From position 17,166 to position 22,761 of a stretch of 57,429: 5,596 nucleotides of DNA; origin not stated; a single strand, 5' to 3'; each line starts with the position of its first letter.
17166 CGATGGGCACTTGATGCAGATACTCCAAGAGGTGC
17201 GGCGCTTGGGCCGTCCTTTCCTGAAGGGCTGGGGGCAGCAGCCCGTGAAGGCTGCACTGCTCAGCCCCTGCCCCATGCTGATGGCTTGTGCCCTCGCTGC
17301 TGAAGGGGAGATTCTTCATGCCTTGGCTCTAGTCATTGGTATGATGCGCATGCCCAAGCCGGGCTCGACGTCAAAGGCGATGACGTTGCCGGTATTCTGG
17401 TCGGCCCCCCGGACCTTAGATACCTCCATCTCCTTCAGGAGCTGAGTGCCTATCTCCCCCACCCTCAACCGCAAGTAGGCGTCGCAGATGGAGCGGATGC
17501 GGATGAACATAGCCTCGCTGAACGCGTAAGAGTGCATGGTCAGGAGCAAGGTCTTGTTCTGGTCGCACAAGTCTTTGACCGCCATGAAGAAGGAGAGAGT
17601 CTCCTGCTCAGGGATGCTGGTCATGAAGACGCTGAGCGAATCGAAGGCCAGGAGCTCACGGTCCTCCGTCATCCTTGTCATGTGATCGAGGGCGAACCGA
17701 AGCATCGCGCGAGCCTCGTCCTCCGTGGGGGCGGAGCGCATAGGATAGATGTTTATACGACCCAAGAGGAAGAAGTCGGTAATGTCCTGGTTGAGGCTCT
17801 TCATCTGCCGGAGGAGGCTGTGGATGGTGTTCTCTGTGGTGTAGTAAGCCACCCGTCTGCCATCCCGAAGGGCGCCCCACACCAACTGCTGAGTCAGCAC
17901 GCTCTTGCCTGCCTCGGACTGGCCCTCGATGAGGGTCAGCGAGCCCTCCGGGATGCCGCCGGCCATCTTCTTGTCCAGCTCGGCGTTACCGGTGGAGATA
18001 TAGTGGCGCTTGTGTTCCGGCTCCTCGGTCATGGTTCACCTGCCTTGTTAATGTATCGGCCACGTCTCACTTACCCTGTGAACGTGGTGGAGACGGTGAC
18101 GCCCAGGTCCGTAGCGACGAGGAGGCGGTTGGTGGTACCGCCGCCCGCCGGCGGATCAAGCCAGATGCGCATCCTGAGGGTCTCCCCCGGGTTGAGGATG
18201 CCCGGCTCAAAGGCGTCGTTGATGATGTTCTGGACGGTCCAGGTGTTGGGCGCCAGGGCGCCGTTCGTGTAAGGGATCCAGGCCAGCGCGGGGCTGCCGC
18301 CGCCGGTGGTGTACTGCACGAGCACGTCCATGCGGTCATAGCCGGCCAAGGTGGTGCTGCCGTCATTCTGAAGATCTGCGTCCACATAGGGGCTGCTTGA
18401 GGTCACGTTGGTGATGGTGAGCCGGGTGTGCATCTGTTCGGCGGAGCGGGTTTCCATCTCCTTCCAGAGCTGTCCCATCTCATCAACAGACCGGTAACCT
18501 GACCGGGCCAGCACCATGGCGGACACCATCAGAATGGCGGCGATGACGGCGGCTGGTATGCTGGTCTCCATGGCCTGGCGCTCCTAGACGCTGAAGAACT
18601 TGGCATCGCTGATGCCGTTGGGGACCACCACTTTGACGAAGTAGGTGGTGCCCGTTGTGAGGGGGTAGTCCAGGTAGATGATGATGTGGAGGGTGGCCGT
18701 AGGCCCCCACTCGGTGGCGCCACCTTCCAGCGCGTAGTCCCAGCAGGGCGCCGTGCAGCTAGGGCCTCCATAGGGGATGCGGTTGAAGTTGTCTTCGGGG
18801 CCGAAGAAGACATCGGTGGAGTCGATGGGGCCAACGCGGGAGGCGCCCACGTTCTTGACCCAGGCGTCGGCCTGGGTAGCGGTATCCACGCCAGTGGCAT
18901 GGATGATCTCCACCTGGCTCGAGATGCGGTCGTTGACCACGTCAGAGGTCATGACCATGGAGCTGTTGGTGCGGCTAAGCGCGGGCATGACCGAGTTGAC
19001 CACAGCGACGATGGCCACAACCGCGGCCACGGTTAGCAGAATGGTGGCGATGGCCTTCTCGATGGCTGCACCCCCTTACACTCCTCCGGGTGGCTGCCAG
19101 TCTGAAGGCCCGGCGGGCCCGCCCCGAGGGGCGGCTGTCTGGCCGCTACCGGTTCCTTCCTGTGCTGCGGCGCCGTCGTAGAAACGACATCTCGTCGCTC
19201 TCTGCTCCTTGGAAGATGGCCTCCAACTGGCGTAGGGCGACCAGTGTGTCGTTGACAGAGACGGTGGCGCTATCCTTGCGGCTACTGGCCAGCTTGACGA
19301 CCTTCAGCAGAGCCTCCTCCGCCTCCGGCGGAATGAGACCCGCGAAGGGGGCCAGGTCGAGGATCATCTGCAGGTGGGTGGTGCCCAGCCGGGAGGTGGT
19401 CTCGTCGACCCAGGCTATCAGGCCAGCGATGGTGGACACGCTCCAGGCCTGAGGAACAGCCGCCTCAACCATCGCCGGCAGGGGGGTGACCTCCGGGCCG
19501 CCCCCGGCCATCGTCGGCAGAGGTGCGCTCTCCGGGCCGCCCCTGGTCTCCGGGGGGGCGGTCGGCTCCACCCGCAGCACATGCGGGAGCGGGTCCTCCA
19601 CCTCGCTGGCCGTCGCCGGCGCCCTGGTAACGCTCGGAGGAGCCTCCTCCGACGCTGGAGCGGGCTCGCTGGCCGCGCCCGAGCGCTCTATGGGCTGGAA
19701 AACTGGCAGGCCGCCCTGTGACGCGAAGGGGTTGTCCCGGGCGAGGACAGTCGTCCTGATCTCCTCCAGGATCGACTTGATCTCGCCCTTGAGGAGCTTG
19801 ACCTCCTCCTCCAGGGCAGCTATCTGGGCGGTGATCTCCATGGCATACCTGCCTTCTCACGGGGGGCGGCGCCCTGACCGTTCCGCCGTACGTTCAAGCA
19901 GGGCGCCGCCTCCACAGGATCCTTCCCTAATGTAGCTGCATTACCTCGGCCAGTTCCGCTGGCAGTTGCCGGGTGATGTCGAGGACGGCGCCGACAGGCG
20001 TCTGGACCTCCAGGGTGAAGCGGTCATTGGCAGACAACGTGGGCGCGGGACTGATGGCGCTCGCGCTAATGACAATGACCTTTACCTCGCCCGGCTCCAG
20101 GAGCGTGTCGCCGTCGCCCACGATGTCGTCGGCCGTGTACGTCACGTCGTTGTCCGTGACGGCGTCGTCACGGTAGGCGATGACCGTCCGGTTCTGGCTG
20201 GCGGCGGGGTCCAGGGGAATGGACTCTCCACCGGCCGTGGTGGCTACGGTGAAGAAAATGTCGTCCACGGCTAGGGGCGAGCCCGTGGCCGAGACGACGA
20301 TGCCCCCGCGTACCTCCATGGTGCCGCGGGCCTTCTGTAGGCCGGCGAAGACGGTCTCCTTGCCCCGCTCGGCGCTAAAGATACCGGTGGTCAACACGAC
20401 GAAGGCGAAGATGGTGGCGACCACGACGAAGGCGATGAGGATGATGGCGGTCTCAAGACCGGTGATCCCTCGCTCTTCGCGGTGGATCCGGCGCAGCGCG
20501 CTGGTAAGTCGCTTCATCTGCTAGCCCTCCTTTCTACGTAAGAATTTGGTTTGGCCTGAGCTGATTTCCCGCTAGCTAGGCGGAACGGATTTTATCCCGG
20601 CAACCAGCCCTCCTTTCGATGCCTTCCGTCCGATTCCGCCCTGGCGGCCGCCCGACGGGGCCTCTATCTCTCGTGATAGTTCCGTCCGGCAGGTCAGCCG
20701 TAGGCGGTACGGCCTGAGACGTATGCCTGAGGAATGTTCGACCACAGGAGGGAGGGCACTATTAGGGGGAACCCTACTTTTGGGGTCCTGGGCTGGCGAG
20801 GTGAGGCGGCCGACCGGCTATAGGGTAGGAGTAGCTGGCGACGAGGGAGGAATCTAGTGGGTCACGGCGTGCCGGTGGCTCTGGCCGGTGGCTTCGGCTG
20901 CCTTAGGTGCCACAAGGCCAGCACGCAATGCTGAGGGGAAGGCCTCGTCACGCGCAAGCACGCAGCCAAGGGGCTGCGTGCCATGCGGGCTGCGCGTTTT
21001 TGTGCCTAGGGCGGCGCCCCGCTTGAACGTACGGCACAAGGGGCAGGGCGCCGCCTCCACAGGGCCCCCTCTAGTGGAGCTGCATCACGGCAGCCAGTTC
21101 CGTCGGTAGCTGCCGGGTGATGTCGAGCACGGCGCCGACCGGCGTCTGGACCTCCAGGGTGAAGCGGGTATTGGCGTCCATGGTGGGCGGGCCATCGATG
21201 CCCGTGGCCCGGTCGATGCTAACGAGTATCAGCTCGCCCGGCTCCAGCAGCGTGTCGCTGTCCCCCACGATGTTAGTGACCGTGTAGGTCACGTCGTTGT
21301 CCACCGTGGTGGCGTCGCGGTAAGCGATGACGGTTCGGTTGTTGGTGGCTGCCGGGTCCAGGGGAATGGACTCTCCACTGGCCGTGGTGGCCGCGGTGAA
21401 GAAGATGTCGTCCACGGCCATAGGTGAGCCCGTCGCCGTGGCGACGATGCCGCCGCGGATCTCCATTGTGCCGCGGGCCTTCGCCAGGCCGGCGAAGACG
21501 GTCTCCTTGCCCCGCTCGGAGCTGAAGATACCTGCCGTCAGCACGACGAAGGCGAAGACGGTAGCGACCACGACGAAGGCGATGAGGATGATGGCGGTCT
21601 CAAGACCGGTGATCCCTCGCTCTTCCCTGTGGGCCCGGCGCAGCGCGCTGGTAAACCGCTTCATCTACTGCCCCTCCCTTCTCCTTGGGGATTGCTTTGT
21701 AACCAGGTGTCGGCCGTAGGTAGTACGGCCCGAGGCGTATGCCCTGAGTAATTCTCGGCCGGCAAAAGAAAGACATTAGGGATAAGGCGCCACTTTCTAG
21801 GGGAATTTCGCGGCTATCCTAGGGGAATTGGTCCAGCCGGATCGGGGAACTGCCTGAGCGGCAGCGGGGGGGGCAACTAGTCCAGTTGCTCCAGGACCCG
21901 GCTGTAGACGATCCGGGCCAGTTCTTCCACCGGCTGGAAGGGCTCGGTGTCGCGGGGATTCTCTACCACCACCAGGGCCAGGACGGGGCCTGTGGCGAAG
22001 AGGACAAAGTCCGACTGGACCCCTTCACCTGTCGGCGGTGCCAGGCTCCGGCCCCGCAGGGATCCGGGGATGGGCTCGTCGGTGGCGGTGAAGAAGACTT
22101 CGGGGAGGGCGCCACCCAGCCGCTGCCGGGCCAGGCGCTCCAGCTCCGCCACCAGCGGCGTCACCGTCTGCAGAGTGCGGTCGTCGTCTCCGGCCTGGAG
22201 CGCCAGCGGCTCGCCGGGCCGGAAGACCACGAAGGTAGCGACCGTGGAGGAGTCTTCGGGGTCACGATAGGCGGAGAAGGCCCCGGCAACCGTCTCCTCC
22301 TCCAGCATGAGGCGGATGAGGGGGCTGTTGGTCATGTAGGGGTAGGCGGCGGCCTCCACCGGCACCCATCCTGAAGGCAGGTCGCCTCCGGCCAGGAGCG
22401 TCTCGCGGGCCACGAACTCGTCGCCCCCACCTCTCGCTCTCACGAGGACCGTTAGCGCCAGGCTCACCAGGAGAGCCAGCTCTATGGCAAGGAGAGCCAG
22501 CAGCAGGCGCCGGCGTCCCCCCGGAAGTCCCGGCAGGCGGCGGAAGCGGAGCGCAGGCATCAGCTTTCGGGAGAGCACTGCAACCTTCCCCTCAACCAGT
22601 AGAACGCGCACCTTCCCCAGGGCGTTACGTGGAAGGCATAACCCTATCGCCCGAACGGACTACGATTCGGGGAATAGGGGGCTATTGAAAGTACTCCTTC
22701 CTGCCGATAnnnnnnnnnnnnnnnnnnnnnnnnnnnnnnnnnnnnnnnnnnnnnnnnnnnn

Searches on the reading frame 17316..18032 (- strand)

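Call 4: search_protein_families(library=pfam, proteins=[window:17316-18032:-], max_evalue=0.1)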
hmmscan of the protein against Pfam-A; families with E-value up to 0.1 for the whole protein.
window:17316-18032:- (238 aa): 8 families
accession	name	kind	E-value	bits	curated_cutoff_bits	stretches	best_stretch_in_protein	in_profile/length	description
PF06745.19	ATPase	-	6.6e-22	78.4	26.6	1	13-232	2-228/231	KaiC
PF13481.12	AAA_25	-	4.8e-07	30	27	1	18-167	21-189/195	AAA domain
PF05625.17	PAXNEB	-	3.4e-06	26.8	28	1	8-40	15-47/366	PAXNEB protein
PF20720.3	nSTAND3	-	0.0013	18.9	27.2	1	33-76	20-63/155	Novel STAND NTPase 3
PF00154.27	RecA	-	0.0018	18.3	27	1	6-73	27-95/262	recA bacterial DNA recombination protein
PF08423.17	Rad51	-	0.0018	18.1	22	1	11-51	7-47/244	Rad51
PF03796.21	DnaB_C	-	0.0031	17.4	27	1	12-84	2-74/255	DnaB-like helicase C terminal domain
PF25199.1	nSTAND_NTPase5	-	0.024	14.9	34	1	30-80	41-93/145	Novel STAND NTPase 5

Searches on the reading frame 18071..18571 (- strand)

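Call 4: search_protein_families(library=pfam, proteins=[window:18071-18571:-], max_evalue=0.1)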
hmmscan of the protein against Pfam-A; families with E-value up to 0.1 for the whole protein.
window:18071-18571:- (166 aa): 2 families
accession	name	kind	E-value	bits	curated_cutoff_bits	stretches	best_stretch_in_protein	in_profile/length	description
PF01917.21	Arch_flagellin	-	6e-05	23.9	29.5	1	10-164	12-162/162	Archaebacterial flagellin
PF22201.2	FlaF_Ig-like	-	9e-05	23.3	28.4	1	48-158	2-106/112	Conserved flagellar protein F, immunoglobulin-like domain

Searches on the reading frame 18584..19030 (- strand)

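Call 4: search_protein_families(library=pfam, proteins=[window:18584-19030:-], max_evalue=0.1)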
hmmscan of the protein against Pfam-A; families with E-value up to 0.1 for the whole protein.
window:18584-19030:- (148 aa): 1 family
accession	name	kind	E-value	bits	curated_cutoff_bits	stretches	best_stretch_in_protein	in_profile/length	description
PF01917.21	Arch_flagellin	-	2.4e-07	31.7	29.5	1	3-141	13-157/162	Archaebacterial flagellin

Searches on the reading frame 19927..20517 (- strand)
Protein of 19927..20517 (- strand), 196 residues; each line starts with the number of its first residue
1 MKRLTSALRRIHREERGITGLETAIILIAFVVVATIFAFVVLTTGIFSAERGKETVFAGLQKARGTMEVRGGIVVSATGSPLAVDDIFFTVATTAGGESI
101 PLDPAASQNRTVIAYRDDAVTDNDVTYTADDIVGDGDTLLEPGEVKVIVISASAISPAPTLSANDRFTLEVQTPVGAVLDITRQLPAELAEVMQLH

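Call 4: search_protein_families(library=pfam, proteins=[window:19927-20517:-], max_evalue=0.1)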
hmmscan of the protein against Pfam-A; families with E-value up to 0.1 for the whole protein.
window:19927-20517:- (196 aa): 1 family
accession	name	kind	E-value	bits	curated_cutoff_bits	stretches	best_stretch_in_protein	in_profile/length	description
PF01917.21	Arch_flagellin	-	6.1e-23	82.4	29.5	1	17-182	1-161/162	Archaebacterial flagellin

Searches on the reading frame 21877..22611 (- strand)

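Call 10: search_protein_families(library=ncbifam, proteins=[window:21877-22611:-], max_evalue=1)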
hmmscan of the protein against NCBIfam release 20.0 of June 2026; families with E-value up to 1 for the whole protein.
window:21877-22611:- (244 aa): 1 family
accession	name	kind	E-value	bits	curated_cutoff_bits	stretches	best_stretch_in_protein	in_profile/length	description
NF009479.0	PRK12845.1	equivalog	0.2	9.9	793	1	55-129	198-273/566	3-ketosteroid-delta-1-dehydrogenase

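Call 58: search_protein_families(library=pfam, proteins=[window:21877-22611:-], max_evalue=5)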
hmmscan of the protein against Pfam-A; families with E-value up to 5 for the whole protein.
window:21877-22611:- (244 aa): 0 families
